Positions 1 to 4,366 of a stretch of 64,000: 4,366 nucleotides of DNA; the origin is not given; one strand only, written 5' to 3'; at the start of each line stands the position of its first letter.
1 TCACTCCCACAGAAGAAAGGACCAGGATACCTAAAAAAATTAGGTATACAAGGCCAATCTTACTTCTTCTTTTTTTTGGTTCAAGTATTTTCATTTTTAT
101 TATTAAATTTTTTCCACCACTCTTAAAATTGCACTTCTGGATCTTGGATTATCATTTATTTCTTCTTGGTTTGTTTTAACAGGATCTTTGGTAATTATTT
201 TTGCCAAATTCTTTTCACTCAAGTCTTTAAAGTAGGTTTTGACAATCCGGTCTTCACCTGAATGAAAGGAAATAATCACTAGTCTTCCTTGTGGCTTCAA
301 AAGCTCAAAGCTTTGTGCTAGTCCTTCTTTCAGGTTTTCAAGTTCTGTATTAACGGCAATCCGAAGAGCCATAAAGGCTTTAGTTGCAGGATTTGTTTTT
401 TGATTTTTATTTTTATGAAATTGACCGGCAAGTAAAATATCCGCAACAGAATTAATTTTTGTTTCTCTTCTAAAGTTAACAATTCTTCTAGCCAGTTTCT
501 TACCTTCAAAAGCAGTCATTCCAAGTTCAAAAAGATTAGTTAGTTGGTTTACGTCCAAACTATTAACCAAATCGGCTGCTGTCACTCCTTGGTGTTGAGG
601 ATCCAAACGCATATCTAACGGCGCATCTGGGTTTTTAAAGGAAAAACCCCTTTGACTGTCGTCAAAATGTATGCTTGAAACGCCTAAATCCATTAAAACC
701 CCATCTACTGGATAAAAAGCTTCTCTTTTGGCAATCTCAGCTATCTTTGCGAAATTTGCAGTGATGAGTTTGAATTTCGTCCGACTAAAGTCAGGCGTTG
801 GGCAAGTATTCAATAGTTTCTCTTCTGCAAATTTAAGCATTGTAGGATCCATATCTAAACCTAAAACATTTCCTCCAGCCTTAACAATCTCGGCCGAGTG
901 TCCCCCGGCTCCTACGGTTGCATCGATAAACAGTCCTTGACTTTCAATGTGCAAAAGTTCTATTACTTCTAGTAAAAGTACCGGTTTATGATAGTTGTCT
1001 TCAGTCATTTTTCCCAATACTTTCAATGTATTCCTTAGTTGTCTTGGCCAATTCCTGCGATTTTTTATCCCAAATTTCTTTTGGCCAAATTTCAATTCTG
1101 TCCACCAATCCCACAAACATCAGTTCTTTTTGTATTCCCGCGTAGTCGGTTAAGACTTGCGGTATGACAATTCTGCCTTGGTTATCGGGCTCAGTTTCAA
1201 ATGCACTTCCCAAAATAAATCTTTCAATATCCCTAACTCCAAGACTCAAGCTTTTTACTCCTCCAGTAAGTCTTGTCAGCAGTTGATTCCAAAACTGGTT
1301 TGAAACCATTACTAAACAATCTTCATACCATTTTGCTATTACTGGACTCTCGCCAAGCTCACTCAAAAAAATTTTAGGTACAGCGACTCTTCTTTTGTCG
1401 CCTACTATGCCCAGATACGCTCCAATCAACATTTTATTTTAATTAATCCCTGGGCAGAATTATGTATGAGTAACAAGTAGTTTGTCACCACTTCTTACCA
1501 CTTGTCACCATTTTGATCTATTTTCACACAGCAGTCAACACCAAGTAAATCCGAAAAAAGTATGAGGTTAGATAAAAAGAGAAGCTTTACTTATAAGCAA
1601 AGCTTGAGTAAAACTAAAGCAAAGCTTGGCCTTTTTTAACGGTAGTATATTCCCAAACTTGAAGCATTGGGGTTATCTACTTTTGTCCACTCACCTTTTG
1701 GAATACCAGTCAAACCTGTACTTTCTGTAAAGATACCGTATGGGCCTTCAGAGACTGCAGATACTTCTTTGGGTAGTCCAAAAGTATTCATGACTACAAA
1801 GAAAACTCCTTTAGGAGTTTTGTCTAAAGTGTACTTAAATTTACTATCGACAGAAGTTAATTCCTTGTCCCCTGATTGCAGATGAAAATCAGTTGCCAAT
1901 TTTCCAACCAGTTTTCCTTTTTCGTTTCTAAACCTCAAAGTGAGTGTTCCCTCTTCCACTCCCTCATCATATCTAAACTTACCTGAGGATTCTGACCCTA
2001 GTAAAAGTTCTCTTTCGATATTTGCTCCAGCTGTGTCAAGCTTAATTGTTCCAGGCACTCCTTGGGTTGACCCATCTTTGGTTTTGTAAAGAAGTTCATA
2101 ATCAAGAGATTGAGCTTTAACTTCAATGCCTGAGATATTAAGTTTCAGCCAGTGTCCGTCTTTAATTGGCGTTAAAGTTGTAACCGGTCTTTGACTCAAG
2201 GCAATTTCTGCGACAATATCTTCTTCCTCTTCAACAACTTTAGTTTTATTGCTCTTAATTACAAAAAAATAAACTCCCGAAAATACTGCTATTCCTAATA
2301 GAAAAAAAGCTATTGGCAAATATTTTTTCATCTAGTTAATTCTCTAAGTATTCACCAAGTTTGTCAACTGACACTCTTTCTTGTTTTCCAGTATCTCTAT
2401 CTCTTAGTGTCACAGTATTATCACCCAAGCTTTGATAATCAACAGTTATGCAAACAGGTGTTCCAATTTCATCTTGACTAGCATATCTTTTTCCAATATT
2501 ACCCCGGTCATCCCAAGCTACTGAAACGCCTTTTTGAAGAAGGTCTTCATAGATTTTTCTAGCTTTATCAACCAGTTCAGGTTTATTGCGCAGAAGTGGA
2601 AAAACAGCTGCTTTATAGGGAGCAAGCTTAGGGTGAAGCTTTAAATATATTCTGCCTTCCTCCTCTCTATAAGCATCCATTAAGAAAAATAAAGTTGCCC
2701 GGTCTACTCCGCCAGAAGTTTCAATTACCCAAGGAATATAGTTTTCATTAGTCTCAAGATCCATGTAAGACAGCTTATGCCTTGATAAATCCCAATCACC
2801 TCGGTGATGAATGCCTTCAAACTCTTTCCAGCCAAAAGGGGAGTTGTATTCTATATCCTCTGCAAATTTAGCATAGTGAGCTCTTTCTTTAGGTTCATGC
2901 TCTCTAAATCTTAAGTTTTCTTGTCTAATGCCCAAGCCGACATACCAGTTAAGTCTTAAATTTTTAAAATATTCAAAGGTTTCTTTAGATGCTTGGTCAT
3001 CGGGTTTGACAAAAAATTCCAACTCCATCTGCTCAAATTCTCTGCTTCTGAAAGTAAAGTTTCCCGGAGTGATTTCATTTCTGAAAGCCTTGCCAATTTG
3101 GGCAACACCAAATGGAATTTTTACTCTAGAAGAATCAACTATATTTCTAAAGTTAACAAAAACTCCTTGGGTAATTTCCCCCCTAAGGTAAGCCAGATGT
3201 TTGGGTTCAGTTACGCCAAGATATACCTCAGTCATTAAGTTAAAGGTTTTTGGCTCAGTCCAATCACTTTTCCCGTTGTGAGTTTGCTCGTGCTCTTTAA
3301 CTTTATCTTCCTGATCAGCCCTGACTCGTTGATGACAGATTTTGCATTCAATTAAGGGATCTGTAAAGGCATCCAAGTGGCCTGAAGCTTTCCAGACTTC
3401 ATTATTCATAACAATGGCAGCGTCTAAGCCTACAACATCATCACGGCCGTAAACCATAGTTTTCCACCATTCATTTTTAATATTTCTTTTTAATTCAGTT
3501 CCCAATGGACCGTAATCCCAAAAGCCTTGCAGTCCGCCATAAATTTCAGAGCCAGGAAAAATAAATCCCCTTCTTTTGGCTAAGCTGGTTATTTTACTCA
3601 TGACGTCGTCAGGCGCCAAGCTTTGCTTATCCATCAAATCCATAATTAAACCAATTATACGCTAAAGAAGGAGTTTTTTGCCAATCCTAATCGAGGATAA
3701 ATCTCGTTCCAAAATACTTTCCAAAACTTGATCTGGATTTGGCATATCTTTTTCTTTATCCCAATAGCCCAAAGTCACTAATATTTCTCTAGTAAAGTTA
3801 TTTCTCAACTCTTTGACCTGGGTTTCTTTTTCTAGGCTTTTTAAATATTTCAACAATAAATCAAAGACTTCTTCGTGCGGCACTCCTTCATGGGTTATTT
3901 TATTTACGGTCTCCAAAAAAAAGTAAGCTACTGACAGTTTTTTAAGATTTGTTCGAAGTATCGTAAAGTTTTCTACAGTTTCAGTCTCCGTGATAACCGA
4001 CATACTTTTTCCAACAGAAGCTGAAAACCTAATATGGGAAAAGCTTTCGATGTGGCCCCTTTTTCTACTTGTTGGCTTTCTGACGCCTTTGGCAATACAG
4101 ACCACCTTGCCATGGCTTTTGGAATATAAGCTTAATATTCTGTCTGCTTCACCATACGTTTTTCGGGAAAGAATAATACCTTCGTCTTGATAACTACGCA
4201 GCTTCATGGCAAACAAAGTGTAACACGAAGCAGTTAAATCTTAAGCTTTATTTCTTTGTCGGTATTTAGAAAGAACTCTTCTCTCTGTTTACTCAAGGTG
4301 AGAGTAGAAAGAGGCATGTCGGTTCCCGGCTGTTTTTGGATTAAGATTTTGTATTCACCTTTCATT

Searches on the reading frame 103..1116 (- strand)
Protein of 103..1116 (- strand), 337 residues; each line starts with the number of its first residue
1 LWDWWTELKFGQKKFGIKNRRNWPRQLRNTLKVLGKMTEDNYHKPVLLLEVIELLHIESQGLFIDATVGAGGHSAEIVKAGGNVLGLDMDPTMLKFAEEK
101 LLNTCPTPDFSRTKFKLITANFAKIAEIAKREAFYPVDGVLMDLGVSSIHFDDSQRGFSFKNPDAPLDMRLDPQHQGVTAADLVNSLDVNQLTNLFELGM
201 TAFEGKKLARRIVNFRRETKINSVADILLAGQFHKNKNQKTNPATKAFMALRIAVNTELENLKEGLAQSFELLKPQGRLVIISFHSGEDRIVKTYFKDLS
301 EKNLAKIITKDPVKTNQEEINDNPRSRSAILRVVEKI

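Call 5: search_protein_families(library=pfam, proteins=[window:103-1116:-], max_evalue=0.01)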
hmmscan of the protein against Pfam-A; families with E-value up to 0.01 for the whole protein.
window:103-1116:- (337 aa): 6 families
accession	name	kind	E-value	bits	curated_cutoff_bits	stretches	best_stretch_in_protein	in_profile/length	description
PF01795.25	Methyltransf_5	-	3.1e-83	280.2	27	1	42-337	3-309/309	MraW methylase family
PF13649.12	Methyltransf_25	-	0.0002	22.4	27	1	64-104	2-44/97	Methyltransferase domain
PF13847.12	Methyltransf_31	-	0.0005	20.2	27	0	63-100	7-47/145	Methyltransferase domain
PF08241.18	Methyltransf_11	-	0.00094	20.2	21.2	0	65-101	2-38/95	Methyltransferase domain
PF01209.24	Ubie_methyltran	-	0.004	17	20.1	0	63-105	51-96/233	ubiE/COQ5 methyltransferase family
PF08242.18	Methyltransf_12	-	0.0058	17.8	30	0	68-106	5-45/98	Methyltransferase domain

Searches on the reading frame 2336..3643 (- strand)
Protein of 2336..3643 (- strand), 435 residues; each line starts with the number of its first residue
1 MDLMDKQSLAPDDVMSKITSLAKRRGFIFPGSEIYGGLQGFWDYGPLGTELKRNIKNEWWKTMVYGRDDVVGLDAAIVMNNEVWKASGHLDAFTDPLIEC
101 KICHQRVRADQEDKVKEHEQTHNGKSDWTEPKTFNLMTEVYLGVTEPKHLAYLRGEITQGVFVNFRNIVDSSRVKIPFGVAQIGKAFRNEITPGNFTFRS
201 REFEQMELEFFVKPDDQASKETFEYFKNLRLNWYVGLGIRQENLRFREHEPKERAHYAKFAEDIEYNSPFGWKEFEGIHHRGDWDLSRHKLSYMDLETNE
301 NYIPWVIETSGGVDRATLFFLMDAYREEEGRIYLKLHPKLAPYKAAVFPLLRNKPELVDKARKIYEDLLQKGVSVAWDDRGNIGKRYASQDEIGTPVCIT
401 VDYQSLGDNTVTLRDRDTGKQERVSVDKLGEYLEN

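Call 5: search_protein_families(library=pfam, proteins=[window:2336-3643:-], max_evalue=0.01)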
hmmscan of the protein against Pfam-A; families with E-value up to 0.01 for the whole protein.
window:2336-3643:- (435 aa): 2 families
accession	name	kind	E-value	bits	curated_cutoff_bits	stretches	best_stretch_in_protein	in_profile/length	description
PF03129.25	HGTP_anticodon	-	9e-23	80.7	21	1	344-434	1-92/94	Anticodon binding domain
PF00587.30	tRNA-synt_2b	-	1.5e-08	35.3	29.3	1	149-316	9-171/179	tRNA synthetase class II core domain (G, H, P, S and T)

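Call 44: find_related_loci(query=window:2336-3643:-, collection=genome_contigs, flank=10000)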
Query window:2336-3643:- (435 aa) in genome_contigs; peptide patterns used: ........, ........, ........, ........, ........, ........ (x = any residue, [..] = any of these).
600 stretches matched a pattern (row limit reached: there are more); 598 encode a relative of the query (tblastn E <= 1e-3); the best 80 are kept; 80 distinct loci.
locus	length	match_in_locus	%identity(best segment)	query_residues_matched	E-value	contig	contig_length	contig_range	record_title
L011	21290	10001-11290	71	4-435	0e+0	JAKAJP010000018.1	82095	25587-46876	MAG: bacterium isolate WY4.bin110 NODE_306_length_82095_cov_1.922165, whole genome shotgun sequence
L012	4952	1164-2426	73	13-435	0e+0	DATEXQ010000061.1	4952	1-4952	MAG TPA_asm: Patescibacteria group bacterium isolate SMAG_U8423 k141_647796, whole genome shotgun sequence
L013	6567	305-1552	70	15-433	0e+0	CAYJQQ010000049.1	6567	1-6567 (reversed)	MAG TPA_asm: uncultured Gammaproteobacteria bacterium isolate ERP125453_co1_343 genome assembly, contig: NODE_15136_leng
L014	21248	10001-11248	69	14-432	0e+0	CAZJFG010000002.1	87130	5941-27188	MAG TPA_asm: uncultured Gammaproteobacteria bacterium isolate SRP278314_co1_17 genome assembly, contig: NODE_321_length_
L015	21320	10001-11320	63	14-435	0e+0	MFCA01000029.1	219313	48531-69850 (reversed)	MAG: Candidatus Curtissbacteria bacterium RIFOXYA1_FULL_41_14 rifoxya1_full_scaffold_9, whole genome shotgun sequence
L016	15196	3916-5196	57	6-434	1e-159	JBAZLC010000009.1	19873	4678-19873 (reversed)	MAG: Candidatus Paceibacterota bacterium isolate SO_2017_LW4_159 scaffold_5427_c1_LW137-91_2017, whole genome shotgun se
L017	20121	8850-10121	57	9-433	1e-157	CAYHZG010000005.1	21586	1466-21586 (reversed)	MAG TPA_asm: uncultured Candidatus Saccharibacteria bacterium isolate ERP119705_co17_617 genome assembly, contig: NODE_2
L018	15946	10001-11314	55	6-434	5e-157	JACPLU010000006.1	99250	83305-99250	MAG: Parcubacteria group bacterium isolate NC_groundwater_529_Ag_S-0.1um_38_18 S35_SO-1_scaffold_181269, whole genome sh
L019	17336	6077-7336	57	15-434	4e-154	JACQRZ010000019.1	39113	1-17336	MAG: Candidatus Uhrbacteria bacterium isolate NC_groundwater_1372_Ag_S-0.2um_44_36 S_p2_S4_coassembly_k141_1343031, whol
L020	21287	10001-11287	56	12-433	1e-153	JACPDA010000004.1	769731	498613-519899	MAG: Candidatus Daviesbacteria bacterium isolate NC_groundwater_297_Ag_B-0.1um_41_14 S7_GD2017_3_B1_scaffold_1, whole ge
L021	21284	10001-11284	55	12-433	1e-153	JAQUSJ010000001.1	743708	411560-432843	MAG: Candidatus Daviesbacteria bacterium isolate STD1_94 NODE_9_length_743708_cov_15.213565_Sandtown_D1, whole genome sh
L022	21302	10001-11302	54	8-435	1e-152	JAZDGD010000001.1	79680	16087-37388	MAG: Patescibacteria group bacterium isolate MEGAHIT-group-0.234 k141_19231631, whole genome shotgun sequence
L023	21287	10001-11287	54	9-429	5e-152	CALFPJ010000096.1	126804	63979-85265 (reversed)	MAG TPA_asm: uncultured Gemmatimonadales bacterium isolate ERR2206786_bin.104_CONCOCT_v1.1_MAG genome assembly, contig:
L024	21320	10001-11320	54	9-435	2e-149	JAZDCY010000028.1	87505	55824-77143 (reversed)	MAG: Gemmatimonadota bacterium isolate LQ108M_Bin_23 LQ108M_Bin_23_scaffold_28, whole genome shotgun sequence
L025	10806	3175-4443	56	15-433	7e-149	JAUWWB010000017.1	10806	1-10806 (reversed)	MAG: Candidatus Omnitrophota bacterium isolate CSMAG_2647 CSMAG_2647_k127_2094369_length_10806_cov_16.1305, whole genome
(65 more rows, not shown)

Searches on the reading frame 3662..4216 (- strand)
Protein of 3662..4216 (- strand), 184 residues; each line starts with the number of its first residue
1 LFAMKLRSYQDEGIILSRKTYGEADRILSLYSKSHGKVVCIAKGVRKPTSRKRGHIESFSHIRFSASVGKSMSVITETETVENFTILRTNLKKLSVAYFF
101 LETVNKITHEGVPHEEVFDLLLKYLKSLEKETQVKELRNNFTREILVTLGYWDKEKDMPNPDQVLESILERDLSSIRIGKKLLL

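Call 5: search_protein_families(library=pfam, proteins=[window:3662-4216:-], max_evalue=0.01)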
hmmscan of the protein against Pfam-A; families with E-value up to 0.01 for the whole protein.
window:3662-4216:- (184 aa): 2 families
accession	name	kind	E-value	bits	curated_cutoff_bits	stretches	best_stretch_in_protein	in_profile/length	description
PF11967.14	RecO_N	-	6e-20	71.5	27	1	8-84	3-80/80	Recombination protein O N terminal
PF02565.21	RecO_C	-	1.3e-09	38.4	22.1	1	88-151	1-64/157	Recombination protein O C terminal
